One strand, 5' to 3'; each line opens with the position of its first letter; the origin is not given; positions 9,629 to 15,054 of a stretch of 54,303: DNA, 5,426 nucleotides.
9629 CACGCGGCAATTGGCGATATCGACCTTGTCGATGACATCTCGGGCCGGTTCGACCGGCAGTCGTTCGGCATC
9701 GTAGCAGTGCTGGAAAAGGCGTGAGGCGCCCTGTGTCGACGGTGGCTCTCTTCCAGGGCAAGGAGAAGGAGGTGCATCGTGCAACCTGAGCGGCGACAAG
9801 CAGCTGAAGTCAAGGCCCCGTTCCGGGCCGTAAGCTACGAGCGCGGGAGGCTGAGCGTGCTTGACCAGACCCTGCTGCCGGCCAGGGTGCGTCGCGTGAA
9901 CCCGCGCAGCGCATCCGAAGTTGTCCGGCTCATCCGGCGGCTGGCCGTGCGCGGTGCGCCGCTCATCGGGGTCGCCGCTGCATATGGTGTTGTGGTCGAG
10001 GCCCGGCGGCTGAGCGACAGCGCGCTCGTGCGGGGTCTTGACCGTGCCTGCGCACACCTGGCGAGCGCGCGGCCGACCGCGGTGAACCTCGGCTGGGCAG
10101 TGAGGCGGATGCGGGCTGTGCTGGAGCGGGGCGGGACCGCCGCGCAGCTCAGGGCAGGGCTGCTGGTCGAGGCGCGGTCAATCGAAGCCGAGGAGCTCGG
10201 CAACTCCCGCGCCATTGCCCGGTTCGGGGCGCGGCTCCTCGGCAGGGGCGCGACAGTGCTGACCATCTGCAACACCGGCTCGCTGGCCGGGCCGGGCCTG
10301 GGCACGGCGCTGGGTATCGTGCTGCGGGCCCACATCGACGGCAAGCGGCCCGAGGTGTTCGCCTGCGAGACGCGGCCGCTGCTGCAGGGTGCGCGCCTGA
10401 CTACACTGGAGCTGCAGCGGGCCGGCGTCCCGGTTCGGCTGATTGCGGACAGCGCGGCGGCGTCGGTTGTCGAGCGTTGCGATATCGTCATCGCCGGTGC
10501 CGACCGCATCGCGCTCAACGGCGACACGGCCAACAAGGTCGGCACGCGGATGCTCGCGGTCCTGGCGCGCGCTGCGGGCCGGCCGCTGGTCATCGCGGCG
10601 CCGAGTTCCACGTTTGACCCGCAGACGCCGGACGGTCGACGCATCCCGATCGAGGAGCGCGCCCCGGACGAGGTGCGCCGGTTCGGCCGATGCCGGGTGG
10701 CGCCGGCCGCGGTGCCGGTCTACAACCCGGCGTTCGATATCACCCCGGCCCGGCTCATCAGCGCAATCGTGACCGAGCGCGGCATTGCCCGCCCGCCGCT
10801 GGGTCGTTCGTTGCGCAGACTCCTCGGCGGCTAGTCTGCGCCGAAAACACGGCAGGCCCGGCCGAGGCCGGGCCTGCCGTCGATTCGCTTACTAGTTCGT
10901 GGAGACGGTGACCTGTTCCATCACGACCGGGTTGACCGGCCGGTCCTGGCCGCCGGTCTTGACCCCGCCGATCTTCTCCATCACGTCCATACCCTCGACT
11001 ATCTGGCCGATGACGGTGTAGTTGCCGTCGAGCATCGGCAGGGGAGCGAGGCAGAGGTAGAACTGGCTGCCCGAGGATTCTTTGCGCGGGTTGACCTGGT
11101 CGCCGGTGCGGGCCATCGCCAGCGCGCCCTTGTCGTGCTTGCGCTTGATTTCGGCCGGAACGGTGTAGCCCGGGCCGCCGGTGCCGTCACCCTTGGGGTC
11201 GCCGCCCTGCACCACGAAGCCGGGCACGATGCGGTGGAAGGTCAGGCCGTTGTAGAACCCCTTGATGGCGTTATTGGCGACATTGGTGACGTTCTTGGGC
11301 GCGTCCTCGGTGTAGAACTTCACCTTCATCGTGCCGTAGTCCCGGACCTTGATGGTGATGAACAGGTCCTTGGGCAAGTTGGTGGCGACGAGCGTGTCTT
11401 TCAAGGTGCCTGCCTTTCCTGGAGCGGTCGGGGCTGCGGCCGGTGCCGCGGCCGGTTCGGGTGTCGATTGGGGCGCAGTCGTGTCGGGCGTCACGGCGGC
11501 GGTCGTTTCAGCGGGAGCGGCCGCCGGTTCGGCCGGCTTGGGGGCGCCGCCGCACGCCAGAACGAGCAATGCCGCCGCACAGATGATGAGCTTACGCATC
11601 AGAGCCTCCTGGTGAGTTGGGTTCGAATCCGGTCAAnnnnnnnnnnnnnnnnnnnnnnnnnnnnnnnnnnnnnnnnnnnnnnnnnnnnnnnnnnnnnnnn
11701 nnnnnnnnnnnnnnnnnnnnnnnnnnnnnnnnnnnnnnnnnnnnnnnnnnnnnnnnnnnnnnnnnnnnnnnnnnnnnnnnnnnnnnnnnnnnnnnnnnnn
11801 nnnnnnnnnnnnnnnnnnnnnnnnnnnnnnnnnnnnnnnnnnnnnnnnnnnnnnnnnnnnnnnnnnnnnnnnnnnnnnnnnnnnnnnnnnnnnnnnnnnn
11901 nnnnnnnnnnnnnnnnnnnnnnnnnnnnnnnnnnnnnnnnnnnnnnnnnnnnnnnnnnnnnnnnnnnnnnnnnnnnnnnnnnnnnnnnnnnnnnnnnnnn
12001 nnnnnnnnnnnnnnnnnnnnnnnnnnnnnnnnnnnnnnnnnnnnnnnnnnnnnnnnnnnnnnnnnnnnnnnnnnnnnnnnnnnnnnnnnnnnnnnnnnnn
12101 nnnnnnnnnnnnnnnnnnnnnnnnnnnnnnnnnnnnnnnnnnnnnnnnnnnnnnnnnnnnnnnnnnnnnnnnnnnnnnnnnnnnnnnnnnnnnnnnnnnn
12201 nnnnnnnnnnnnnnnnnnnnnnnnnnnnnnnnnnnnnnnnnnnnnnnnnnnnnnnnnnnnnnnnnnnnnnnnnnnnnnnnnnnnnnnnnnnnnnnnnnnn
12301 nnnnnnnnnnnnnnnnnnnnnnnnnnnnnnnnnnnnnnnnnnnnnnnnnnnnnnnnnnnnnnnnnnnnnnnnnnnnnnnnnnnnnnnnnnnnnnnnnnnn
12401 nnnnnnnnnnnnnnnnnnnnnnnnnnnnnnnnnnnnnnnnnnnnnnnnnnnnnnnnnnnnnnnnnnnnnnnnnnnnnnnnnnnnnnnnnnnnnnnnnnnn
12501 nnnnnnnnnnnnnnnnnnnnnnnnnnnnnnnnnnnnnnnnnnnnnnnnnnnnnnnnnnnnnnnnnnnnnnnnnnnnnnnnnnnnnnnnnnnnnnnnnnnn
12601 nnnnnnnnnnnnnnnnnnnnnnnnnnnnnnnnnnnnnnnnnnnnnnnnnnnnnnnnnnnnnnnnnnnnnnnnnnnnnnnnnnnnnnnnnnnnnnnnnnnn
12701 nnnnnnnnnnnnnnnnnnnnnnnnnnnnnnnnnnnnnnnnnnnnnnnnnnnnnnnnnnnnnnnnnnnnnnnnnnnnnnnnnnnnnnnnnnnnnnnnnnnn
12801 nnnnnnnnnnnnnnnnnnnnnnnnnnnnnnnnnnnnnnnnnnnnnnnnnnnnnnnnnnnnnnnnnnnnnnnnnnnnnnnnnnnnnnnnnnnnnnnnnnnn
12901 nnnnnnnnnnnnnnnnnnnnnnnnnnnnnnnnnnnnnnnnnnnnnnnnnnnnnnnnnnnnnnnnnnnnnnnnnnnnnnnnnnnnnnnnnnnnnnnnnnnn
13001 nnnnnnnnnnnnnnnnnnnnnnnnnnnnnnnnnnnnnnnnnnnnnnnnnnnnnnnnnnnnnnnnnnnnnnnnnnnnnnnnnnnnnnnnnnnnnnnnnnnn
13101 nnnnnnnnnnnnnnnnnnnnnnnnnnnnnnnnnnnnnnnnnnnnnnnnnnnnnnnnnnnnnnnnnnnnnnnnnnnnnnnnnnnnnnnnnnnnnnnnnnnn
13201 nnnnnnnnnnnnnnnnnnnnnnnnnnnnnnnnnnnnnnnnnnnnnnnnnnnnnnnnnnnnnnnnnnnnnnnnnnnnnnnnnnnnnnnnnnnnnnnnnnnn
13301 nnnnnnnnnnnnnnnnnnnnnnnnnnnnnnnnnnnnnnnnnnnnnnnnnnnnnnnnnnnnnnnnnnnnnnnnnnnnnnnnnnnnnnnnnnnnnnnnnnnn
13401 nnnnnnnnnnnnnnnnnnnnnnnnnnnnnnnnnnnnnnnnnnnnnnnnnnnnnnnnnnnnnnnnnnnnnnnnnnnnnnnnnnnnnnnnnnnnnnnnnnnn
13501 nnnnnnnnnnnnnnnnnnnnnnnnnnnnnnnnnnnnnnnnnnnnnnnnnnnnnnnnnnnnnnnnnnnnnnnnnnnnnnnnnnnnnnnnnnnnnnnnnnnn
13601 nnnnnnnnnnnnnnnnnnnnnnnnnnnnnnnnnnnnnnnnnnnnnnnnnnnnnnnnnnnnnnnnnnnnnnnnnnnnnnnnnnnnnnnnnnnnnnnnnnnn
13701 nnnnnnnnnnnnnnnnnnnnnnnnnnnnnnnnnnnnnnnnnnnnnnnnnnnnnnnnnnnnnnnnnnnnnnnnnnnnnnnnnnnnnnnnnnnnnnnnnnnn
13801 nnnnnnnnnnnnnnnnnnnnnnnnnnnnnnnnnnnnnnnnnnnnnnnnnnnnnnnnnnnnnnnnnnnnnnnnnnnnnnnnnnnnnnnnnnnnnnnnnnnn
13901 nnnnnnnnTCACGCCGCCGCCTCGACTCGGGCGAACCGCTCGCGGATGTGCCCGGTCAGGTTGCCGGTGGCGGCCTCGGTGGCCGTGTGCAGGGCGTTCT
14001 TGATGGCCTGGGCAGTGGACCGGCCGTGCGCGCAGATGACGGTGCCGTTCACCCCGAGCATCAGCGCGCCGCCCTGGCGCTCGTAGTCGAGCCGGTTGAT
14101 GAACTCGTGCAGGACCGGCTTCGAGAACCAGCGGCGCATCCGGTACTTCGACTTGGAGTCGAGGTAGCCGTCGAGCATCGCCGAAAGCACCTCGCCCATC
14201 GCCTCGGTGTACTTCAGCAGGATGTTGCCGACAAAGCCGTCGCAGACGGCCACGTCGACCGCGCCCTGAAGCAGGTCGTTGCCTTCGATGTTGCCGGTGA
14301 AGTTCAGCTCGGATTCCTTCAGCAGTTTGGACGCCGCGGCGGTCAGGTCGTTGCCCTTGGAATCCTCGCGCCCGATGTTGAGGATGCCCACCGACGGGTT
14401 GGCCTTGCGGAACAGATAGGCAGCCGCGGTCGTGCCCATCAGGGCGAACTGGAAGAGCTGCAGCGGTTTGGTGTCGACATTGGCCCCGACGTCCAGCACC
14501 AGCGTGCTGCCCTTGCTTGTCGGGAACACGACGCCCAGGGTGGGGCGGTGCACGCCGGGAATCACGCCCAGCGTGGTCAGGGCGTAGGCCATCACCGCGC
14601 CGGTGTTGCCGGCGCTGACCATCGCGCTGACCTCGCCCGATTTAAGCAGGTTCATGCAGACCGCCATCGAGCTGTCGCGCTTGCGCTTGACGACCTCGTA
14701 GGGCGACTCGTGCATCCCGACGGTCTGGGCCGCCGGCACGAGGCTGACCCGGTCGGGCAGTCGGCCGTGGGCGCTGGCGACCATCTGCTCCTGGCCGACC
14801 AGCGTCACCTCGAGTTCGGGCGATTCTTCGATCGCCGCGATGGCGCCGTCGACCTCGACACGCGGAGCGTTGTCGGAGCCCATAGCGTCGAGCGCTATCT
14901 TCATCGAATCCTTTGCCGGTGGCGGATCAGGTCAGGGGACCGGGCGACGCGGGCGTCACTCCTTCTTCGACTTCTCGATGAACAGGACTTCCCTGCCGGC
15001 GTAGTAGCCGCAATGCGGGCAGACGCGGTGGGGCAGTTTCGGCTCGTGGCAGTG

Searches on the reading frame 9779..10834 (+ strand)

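Call 65: search_protein_families(library=pfam, proteins=[window:9779-10834:+], max_evalue=0.00001)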
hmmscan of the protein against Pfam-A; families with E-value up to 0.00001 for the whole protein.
window:9779-10834:+ (351 aa): 1 family
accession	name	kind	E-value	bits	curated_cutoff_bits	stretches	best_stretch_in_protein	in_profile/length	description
PF01008.23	IF-2B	-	1.6e-75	254.4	22.4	1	57-339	2-280/280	Initiation factor 2 subunit family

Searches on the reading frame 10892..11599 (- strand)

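Call 76: search_protein_families(library=pfam, proteins=[window:10892-11599:-], max_evalue=0.0001)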
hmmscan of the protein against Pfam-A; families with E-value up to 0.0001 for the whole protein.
window:10892-11599:- (235 aa): 1 family
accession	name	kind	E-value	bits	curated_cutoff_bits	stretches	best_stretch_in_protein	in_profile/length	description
PF00160.26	Pro_isomerase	-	2.1e-42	145.5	21.7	1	80-232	1-159/159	Cyclophilin type peptidyl-prolyl cis-trans isomerase/CLD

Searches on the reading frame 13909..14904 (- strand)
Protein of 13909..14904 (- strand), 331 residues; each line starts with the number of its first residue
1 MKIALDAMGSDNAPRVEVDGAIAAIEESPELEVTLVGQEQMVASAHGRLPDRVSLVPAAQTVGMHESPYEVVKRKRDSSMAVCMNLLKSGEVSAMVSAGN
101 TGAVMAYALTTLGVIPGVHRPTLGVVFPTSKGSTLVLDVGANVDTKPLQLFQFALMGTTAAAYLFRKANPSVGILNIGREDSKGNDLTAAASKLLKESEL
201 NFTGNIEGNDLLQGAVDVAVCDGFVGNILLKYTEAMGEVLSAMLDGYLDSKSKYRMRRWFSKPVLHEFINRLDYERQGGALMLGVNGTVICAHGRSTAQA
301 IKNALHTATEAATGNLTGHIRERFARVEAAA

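Call 76: search_protein_families(library=pfam, proteins=[window:13909-14904:-], max_evalue=0.0001)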
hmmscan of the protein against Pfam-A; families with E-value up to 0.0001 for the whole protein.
window:13909-14904:- (331 aa): 1 family
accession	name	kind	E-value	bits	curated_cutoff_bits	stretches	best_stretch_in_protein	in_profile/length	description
PF02504.20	FA_synthesis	-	7.1e-95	318.2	29.1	1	1-315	1-320/324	Fatty acid synthesis protein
